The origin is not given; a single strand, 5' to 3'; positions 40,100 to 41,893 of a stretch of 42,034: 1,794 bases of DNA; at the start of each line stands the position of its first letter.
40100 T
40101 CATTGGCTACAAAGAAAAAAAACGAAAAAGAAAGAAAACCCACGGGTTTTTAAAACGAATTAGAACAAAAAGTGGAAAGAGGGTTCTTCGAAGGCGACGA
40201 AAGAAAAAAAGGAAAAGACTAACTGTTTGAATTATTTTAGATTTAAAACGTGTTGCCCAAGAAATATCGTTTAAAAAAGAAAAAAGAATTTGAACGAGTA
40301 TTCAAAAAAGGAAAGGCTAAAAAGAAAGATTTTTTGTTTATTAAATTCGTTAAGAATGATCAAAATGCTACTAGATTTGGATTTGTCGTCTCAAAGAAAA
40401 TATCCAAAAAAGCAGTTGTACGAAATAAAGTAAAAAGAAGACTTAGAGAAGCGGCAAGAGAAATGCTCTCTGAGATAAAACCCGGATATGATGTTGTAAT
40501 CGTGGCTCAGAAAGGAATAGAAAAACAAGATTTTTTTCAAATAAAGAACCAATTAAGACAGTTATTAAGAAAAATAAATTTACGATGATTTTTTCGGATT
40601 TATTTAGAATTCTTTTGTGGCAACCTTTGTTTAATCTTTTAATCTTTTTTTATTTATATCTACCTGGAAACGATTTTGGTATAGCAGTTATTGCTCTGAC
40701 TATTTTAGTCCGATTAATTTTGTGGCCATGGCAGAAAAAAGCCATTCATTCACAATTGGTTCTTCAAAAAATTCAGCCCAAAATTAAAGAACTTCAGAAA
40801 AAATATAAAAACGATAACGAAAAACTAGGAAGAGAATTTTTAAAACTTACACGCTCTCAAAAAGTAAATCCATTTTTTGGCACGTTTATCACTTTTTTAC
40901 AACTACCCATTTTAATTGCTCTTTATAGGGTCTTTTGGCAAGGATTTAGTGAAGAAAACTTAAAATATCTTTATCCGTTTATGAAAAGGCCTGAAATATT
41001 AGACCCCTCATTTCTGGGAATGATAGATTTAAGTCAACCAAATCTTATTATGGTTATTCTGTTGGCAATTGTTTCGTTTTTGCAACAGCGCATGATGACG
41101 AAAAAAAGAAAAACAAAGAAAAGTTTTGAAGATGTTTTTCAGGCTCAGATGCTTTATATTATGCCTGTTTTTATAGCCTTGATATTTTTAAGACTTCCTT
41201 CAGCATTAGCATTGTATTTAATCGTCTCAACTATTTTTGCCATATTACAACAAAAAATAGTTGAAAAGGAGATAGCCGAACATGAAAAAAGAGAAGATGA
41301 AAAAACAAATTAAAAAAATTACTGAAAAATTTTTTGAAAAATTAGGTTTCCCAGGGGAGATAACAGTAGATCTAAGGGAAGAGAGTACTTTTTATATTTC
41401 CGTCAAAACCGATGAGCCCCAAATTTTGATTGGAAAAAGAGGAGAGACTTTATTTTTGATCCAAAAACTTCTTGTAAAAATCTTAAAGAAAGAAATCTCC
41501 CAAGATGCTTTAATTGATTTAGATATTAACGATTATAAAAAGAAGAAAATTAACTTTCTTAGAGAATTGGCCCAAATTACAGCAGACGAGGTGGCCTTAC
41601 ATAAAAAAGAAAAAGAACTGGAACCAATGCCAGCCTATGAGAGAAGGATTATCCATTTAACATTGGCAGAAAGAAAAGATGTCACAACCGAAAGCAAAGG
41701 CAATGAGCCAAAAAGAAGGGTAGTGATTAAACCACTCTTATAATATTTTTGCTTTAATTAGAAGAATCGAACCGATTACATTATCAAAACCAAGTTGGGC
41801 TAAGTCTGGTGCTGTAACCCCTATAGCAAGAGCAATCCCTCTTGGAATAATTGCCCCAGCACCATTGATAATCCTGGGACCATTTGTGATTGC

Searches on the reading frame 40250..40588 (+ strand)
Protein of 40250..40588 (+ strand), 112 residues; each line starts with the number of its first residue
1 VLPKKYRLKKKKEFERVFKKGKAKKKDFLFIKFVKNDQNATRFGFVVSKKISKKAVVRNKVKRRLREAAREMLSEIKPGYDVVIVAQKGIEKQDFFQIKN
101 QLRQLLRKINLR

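Call 70: search_protein_families(library=pfam, proteins=[window:40250-40588:+], max_evalue=0.0001)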
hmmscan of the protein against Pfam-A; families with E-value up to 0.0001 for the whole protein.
window:40250-40588:+ (112 aa): 1 family
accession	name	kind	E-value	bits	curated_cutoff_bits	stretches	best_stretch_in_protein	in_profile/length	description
PF00825.24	Ribonuclease_P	-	2.4e-31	108.4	22.3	1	2-109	1-108/109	Ribonuclease P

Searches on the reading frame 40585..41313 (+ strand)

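Call 70: search_protein_families(library=pfam, proteins=[window:40585-41313:+], max_evalue=0.0001)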
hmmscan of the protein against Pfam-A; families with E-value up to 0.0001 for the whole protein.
window:40585-41313:+ (242 aa): 1 family
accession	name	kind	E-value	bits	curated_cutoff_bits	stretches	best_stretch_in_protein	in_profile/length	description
PF02096.25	60KD_IMP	-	3.9e-44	150.9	35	1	31-227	1-162/163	60Kd inner membrane protein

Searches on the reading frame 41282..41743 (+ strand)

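Call 70: search_protein_families(library=pfam, proteins=[window:41282-41743:+], max_evalue=0.0001)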
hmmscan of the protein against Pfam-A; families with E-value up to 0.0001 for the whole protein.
window:41282-41743:+ (153 aa): 2 families
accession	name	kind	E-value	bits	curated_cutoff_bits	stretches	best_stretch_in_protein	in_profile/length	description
PF01424.28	R3H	-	5.9e-19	68.3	26.8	1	92-151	2-60/60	R3H domain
PF13083.13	KH_KhpA-B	-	1.9e-05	24.9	32.1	1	14-71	4-65/73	KhpA/KhpB, KH domain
